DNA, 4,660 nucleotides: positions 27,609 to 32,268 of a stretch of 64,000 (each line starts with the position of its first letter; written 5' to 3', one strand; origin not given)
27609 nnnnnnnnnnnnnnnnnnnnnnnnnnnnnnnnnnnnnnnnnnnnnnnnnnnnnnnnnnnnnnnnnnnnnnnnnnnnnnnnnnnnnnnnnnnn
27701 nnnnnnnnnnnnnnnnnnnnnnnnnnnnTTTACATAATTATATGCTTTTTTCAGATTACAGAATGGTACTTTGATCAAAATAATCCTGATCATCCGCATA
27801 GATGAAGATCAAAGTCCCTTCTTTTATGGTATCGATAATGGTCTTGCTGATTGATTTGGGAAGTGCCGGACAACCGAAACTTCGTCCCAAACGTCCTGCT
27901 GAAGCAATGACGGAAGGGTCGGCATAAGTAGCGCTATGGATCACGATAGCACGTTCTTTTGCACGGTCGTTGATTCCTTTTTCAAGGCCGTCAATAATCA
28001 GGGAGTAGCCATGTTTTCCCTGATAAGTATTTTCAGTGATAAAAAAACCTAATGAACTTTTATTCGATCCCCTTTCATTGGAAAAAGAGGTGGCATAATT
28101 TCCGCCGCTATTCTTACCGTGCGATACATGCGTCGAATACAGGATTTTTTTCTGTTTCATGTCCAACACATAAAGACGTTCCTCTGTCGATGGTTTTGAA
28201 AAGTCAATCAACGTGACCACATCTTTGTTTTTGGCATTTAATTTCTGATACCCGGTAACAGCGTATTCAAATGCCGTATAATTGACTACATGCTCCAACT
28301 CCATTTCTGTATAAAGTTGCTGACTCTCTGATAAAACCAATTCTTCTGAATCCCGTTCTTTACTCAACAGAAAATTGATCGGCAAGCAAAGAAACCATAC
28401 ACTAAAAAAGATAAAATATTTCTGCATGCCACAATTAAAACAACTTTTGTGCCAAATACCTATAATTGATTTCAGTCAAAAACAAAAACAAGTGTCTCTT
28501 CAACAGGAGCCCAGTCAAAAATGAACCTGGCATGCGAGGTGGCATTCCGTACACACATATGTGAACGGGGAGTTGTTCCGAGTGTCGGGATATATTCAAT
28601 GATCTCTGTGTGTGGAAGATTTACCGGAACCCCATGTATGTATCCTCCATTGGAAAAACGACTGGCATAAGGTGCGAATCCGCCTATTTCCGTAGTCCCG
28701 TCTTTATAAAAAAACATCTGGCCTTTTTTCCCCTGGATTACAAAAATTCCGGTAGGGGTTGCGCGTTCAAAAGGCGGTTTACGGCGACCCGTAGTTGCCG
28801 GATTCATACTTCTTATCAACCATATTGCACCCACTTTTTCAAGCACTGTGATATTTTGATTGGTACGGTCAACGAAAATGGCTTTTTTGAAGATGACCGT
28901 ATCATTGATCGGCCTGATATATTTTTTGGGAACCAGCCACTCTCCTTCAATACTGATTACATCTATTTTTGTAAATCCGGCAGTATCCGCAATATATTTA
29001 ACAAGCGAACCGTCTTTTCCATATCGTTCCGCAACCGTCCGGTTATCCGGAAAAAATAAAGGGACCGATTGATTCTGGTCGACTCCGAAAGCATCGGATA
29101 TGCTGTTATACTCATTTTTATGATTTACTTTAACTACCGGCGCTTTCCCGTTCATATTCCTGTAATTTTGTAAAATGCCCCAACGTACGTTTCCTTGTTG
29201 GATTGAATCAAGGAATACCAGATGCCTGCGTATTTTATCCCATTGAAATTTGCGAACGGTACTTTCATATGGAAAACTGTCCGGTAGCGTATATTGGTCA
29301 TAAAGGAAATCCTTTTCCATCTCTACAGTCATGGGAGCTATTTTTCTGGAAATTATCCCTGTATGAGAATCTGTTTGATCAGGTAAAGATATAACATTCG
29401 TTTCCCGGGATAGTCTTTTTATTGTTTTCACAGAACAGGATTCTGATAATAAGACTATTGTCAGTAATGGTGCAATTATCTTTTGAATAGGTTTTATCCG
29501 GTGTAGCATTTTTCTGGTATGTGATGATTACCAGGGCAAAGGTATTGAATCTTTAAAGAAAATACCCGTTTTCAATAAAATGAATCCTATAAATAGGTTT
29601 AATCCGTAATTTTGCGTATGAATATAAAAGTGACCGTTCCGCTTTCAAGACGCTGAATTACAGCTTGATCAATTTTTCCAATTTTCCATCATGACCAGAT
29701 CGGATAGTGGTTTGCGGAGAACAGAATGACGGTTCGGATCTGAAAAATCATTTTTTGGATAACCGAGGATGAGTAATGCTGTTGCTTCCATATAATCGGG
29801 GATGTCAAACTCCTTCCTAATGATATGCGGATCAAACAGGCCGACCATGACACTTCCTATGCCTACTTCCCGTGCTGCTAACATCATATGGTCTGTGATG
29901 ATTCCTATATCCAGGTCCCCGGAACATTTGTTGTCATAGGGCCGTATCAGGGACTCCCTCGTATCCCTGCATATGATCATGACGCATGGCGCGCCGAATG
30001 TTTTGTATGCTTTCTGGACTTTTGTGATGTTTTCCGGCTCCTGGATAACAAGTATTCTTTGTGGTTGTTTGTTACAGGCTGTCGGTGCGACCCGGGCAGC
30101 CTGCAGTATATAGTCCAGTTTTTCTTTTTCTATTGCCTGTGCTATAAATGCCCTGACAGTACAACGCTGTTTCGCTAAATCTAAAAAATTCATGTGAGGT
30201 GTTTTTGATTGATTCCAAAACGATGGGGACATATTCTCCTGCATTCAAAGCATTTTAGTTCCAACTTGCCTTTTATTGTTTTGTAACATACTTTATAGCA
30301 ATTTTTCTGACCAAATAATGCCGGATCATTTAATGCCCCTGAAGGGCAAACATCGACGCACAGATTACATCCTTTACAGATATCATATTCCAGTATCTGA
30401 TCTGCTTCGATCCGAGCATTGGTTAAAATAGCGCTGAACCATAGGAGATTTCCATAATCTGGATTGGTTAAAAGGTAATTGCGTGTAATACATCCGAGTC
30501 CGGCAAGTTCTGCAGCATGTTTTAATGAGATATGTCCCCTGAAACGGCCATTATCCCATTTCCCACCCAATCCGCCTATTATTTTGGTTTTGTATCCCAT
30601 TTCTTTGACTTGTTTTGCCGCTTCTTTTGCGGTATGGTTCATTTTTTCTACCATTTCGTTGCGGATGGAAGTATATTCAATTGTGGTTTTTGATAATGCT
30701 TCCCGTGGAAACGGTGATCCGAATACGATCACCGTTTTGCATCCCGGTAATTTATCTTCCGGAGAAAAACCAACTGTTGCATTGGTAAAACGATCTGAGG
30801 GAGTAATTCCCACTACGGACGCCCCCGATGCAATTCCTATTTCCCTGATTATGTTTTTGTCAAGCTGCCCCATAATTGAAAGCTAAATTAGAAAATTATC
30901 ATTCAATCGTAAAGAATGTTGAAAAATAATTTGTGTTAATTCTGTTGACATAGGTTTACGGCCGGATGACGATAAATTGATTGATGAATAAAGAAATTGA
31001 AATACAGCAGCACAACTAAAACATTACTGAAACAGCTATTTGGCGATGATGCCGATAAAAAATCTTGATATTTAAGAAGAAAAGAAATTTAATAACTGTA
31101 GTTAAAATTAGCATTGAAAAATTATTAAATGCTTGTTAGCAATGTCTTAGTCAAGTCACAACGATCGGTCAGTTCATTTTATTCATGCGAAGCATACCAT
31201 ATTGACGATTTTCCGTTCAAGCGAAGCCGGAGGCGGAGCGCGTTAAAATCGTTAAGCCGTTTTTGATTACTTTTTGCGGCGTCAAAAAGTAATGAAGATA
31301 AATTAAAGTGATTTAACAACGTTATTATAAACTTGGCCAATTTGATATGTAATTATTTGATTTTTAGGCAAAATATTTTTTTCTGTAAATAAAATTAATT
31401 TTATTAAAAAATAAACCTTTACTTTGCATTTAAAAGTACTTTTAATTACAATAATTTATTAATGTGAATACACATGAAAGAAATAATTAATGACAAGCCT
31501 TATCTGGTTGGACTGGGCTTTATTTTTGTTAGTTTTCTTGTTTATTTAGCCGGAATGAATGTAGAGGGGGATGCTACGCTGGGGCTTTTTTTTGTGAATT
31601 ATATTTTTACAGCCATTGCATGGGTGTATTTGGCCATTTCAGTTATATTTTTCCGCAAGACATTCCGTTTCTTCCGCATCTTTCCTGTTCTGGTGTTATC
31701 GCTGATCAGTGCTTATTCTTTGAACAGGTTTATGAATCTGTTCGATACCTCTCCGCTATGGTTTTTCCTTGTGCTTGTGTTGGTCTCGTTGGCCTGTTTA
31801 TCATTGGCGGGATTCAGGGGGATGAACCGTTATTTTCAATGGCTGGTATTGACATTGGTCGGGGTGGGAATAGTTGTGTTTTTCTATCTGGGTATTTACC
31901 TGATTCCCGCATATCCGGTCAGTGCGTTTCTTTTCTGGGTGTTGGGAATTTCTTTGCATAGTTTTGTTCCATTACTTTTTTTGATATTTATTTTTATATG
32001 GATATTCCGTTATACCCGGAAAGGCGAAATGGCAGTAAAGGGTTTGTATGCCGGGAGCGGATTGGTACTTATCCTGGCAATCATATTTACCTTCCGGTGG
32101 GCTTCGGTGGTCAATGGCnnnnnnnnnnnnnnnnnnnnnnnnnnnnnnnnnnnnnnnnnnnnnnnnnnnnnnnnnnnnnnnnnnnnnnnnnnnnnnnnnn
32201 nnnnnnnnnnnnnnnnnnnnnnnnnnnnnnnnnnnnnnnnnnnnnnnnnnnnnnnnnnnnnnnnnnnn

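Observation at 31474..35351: Self-contained exosortase system: a polytopic VIT-domain protein with its own PEP-CTERM tail, followed by a dedicated exosortase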

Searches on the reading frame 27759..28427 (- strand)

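Call 68: search_protein_families(library=pfam, proteins=[window:27759-28427:-], max_evalue=0.001)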
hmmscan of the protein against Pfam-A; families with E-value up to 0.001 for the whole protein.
window:27759-28427:- (223 aa): 2 families
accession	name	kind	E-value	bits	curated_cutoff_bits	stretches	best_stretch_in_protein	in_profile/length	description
PF13645.11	YkuD_2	-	2.6e-72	242.2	27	1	46-210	3-169/169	L,D-transpeptidase catalytic domain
PF03734.19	YkuD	-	4e-05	24.7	23.4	1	82-209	10-146/146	L,D-transpeptidase catalytic domain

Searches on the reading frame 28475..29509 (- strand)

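Call 15: search_protein_families(library=pfam, proteins=[window:28475-29509:-], max_evalue=1)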
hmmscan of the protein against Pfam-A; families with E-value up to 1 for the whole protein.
window:28475-29509:- (345 aa): 1 family
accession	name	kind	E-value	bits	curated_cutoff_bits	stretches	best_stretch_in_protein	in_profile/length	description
PF03734.19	YkuD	-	6.8e-15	56.4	23.4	1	209-343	2-146/146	L,D-transpeptidase catalytic domain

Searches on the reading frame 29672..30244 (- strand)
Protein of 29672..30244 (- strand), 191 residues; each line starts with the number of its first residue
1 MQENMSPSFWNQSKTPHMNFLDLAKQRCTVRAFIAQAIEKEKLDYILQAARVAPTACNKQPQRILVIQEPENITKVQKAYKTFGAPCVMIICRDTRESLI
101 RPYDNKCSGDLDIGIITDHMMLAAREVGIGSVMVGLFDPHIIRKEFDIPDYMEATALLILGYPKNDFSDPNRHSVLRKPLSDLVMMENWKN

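Call 15: search_protein_families(library=pfam, proteins=[window:29672-30244:-], max_evalue=1)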
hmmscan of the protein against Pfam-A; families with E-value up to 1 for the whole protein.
window:29672-30244:- (191 aa): 2 families
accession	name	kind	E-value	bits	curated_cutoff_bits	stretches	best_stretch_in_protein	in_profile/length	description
PF00881.29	Nitroreductase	-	1.2e-20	74.8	23.5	2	25-79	2-56/167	Nitroreductase family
PF14512.11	TM1586_NiRdase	-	1e-09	38.8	27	2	39-124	156-215/215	Putative TM nitroreductase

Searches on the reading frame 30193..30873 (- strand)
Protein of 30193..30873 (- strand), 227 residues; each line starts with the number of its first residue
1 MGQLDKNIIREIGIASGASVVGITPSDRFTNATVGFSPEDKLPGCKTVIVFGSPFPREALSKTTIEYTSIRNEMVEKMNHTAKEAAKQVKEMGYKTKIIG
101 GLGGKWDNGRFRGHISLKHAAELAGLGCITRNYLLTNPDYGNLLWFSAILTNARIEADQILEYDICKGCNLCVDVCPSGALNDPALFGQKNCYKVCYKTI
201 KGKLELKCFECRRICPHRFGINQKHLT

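Call 15: search_protein_families(library=pfam, proteins=[window:30193-30873:-], max_evalue=1)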
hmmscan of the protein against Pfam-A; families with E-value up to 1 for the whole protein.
window:30193-30873:- (227 aa): 13 families
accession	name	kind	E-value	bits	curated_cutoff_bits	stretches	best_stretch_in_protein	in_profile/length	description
PF00037.32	Fer4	-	5.1e-06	26.5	21.1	1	163-181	5-23/24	4Fe-4S binding domain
PF14697.11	Fer4_21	-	0.00016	22.2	35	1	162-178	37-53/59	4Fe-4S dicluster domain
PF12837.12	Fer4_6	-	0.00023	21.4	25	1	163-181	6-24/24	4Fe-4S binding domain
PF12797.12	Fer4_2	-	0.00055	20.2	24.5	1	160-178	4-22/22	4Fe-4S binding domain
PF13187.11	Fer4_9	-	0.001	19.5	27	1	164-180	35-51/52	4Fe-4S dicluster domain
PF13484.11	Fer4_16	-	0.0021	19.2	30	1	166-217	2-65/66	4Fe-4S double cluster binding domain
PF12798.12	Fer4_3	-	0.0044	18.2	27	1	166-180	1-15/15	4Fe-4S binding domain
PF12800.12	Fer4_4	-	0.0051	17.5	24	1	164-179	2-17/17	4Fe-4S binding domain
PF12838.12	Fer4_7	-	0.0099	16.8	27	2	164-180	36-52/52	4Fe-4S dicluster domain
PF13237.11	Fer4_10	-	0.016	15.6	25.5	1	161-216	4-53/53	4Fe-4S dicluster domain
PF13183.11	Fer4_8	-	0.056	14.4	27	1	163-179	51-67/68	4Fe-4S dicluster domain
PF13459.11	Fer4_15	-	0.081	14.1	22.4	1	161-178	3-20/66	4Fe-4S single cluster domain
PF13370.11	Fer4_13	-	0.31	12.2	24.5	0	207-224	8-25/58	4Fe-4S single cluster domain of Ferredoxin I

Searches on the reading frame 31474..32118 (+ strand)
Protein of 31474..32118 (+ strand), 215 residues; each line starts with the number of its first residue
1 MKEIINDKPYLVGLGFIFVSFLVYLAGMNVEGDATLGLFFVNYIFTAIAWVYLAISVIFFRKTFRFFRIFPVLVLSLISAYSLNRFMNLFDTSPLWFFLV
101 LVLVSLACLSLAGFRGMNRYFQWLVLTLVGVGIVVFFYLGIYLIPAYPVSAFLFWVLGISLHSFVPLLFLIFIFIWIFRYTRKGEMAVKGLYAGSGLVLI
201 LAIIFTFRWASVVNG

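Call 15: search_protein_families(library=pfam, proteins=[window:31474-32118:+], max_evalue=1)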
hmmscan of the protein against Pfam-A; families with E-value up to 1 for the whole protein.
window:31474-32118:+ (215 aa): 1 family
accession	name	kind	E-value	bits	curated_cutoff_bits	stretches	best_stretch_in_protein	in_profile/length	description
PF06197.19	DUF998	-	0.029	14.4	30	1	79-209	29-155/184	Protein of unknown function (DUF998)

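Call 35: search_protein_families(library=ncbifam, proteins=[window:31474-32118:+], max_evalue=10)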
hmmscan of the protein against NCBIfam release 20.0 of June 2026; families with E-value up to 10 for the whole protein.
window:31474-32118:+ (215 aa): 2 families
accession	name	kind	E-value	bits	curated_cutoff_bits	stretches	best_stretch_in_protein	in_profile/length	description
TIGR04477.1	sorted_by_XrtN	equivalog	6.1e-27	94.1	250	1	11-211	2-208/822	XrtN system VIT domain-containing protein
NF041738.1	GG_III-CTERM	domain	0.65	10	22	1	193-208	6-21/28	GGIII-like transmembrane region-containing protein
